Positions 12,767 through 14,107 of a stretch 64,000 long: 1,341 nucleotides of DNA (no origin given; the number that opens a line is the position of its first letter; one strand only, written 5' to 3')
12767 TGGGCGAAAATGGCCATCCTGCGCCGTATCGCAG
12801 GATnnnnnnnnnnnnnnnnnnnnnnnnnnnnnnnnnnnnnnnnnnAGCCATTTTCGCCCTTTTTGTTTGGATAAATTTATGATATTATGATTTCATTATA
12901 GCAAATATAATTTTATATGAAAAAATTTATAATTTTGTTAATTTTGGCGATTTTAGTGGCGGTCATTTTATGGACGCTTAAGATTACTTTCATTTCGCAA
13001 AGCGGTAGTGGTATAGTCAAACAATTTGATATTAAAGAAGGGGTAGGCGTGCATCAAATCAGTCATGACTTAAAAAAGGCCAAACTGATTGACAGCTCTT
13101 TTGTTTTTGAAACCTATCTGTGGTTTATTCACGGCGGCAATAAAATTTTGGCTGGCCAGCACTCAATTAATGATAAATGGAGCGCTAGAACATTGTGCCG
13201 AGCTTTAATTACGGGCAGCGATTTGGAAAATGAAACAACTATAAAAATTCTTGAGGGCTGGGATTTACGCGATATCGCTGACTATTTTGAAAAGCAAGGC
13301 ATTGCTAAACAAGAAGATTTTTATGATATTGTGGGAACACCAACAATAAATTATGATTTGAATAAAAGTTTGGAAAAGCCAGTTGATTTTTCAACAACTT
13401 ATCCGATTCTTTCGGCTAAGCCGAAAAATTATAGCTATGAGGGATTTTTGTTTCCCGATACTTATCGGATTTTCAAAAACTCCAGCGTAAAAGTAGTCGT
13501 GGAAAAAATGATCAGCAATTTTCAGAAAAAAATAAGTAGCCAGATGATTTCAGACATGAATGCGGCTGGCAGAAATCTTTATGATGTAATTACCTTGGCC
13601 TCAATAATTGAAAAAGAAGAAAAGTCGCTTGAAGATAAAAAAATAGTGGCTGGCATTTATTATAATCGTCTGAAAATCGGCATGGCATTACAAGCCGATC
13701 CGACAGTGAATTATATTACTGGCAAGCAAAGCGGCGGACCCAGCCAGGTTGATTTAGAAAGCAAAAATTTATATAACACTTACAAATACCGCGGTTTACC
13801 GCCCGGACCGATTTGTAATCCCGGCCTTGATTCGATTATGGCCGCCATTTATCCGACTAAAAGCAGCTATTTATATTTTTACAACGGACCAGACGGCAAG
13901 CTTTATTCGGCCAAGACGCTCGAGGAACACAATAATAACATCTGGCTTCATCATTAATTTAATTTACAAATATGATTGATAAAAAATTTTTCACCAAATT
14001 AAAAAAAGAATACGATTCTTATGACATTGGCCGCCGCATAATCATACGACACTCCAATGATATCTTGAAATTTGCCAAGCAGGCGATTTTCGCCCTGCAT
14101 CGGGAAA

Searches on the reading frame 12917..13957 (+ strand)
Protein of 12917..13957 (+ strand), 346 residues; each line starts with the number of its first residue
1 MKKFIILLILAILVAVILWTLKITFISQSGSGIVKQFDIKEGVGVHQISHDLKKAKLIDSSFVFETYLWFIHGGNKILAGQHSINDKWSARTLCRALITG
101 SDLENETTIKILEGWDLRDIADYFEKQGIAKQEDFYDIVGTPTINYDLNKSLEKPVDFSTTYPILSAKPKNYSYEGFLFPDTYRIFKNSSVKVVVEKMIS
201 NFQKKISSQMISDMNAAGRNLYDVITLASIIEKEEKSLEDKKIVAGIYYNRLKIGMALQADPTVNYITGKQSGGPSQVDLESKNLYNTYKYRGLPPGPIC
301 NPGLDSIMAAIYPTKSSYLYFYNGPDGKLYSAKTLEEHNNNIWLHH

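Call 32: search_protein_families(library=pfam, proteins=[window:12917-13957:+], max_evalue=0.00001)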
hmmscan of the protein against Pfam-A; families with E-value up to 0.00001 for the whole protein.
window:12917-13957:+ (346 aa): 1 family
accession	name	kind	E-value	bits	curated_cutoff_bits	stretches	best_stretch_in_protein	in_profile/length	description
PF02618.21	YceG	-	6.2e-78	262.5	32.4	1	37-342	1-273/275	YceG-like family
